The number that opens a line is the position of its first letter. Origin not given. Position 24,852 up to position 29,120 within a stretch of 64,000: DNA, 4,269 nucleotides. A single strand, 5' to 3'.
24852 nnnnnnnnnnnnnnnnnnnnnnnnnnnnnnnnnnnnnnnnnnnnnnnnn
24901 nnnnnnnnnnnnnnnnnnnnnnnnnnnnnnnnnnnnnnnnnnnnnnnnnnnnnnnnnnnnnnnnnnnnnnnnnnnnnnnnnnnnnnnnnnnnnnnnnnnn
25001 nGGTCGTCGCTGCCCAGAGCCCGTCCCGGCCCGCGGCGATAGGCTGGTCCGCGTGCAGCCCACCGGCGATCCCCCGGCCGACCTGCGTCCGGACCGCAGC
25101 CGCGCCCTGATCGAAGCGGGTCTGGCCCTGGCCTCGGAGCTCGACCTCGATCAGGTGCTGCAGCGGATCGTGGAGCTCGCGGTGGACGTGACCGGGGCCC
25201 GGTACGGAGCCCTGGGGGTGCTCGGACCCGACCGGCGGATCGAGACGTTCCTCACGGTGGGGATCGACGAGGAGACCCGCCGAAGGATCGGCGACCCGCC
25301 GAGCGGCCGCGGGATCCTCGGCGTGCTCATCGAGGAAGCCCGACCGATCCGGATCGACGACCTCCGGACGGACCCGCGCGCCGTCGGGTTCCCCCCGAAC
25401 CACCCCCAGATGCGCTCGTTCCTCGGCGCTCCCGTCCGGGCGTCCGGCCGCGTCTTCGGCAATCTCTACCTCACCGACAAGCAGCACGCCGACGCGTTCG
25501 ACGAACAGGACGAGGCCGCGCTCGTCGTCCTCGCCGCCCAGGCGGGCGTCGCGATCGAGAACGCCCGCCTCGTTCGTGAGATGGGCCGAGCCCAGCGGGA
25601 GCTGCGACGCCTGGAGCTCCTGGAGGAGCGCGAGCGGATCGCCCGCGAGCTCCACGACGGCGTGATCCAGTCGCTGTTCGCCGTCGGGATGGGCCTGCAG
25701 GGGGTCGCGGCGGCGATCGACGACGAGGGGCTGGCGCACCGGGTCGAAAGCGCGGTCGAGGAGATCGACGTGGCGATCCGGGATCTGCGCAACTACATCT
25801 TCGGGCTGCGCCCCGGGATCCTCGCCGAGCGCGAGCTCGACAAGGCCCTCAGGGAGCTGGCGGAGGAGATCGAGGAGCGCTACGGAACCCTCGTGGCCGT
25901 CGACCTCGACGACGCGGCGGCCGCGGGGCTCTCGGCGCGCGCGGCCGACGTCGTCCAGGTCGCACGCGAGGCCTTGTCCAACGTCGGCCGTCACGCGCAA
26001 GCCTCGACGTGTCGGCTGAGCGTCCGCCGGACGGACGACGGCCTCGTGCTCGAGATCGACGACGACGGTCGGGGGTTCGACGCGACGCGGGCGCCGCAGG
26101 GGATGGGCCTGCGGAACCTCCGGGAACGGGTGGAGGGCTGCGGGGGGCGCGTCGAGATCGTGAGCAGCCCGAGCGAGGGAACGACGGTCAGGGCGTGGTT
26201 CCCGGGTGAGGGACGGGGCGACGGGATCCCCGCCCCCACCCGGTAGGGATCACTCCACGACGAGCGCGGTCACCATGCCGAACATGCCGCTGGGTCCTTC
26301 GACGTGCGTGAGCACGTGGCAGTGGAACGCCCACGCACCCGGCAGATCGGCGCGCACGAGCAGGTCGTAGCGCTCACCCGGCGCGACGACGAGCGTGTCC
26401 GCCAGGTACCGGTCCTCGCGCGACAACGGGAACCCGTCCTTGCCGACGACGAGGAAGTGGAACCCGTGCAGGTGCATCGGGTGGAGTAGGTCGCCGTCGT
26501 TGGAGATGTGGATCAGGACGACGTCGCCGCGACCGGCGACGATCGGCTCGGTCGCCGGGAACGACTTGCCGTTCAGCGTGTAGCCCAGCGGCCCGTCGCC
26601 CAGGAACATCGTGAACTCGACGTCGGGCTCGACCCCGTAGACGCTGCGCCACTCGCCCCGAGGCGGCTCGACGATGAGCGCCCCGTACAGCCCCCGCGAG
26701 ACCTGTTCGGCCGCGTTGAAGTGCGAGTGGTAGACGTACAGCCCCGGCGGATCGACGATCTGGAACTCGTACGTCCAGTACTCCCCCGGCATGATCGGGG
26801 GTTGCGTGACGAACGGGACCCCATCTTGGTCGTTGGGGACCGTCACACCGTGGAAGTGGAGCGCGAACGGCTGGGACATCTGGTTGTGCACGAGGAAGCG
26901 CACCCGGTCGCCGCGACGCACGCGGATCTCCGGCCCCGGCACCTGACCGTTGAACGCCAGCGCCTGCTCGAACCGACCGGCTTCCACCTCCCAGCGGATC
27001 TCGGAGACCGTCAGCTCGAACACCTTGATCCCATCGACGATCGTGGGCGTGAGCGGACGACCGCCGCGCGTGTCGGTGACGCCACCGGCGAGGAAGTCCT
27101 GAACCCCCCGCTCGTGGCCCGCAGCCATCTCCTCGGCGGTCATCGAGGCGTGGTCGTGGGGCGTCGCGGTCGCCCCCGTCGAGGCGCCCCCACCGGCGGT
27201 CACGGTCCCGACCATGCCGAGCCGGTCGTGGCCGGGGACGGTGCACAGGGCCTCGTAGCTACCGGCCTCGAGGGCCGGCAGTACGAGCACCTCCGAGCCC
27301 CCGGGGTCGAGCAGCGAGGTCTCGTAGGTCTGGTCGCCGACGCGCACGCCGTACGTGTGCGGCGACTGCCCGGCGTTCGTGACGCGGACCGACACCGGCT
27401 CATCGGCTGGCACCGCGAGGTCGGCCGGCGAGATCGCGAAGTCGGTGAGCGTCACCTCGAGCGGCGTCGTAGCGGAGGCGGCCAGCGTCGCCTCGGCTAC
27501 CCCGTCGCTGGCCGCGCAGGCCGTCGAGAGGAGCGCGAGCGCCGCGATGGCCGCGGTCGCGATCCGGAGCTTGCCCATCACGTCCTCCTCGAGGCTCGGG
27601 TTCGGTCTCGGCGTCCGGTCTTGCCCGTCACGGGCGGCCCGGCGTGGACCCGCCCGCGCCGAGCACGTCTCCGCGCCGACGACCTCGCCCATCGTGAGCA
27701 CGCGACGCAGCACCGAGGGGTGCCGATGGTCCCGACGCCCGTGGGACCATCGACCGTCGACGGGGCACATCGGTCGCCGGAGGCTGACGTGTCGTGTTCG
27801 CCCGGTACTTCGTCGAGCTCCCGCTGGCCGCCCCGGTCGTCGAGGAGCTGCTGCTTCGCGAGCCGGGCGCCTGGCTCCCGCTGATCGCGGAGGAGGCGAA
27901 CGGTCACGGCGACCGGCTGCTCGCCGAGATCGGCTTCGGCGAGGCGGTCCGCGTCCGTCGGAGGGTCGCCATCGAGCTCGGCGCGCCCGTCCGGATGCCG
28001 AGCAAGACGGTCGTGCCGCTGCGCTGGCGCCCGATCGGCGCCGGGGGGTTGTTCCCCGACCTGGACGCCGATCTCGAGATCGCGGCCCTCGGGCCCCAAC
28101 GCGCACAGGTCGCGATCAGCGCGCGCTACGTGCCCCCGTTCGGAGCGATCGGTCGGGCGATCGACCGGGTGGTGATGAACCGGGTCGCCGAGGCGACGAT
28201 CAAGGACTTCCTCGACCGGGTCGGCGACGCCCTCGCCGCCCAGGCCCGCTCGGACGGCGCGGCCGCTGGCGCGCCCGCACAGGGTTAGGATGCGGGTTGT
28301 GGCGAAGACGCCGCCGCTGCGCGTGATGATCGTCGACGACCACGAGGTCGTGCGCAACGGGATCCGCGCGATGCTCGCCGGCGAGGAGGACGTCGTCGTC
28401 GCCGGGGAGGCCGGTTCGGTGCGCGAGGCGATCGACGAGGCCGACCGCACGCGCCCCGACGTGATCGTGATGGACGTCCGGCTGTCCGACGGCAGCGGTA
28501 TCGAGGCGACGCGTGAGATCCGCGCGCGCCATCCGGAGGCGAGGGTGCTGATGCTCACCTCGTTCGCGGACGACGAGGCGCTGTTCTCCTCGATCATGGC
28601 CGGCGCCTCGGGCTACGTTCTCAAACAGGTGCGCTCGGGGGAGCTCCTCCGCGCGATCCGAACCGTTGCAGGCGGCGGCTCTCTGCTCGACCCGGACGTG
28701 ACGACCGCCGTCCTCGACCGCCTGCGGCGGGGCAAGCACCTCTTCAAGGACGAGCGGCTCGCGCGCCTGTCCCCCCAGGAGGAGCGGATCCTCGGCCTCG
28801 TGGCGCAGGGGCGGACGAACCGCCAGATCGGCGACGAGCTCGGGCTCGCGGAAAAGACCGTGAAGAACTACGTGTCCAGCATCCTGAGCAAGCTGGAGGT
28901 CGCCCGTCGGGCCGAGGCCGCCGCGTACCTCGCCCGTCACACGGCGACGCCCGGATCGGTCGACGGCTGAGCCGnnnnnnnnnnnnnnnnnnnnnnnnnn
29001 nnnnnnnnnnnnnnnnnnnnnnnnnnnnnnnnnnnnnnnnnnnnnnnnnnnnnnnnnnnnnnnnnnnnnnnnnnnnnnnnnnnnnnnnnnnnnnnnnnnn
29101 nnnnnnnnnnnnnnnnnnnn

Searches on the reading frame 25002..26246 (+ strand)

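Call 98: search_protein_families(library=pfam, proteins=[window:25002-26246:+], max_evalue=0.0001)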
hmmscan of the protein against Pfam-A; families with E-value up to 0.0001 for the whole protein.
window:25002-26246:+ (414 aa): 6 families
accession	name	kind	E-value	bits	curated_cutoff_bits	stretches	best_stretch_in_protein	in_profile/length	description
PF13185.12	GAF_2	-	2.1e-23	83.4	28.6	1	47-186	2-136/136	GAF domain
PF01590.32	GAF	-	1.3e-20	74.7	22.4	1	48-185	1-133/133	GAF domain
PF07730.19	HisKA_3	-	2.5e-15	57.2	24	1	209-272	1-66/68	Histidine kinase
PF02518.31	HATPase_c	-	1.1e-13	52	26.4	1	315-401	4-108/111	Histidine kinase-, DNA gyrase B-, and HSP90-like ATPase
PF13581.12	HATPase_c_2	-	9.3e-07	29.3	27.4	1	306-367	20-87/127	Histidine kinase-like ATPase domain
PF13492.12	GAF_3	-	2.1e-05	25.4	27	0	48-187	1-129/129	GAF domain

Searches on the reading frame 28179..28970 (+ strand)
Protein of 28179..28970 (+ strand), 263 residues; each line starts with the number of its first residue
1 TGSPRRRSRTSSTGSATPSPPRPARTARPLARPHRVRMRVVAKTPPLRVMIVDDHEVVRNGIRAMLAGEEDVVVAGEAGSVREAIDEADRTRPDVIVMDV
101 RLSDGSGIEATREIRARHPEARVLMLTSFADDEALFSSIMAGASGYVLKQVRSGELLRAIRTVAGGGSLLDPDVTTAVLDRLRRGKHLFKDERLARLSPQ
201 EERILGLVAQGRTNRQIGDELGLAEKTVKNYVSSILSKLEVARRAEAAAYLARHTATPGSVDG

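Call 98: search_protein_families(library=pfam, proteins=[window:28179-28970:+], max_evalue=0.0001)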
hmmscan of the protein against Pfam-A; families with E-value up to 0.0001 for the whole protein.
window:28179-28970:+ (263 aa): 3 families
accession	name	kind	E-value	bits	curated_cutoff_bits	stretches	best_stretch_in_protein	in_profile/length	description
PF00072.30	Response_reg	-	2.1e-26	92.7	30.2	1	49-161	1-111/111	Response regulator receiver domain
PF00196.25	GerE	-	7.7e-17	61.1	23.5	1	196-250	2-56/57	Bacterial regulatory proteins, luxR family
PF08281.18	Sigma70_r4_2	-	7.3e-06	26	25.7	1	192-239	6-54/54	Sigma-70, region 4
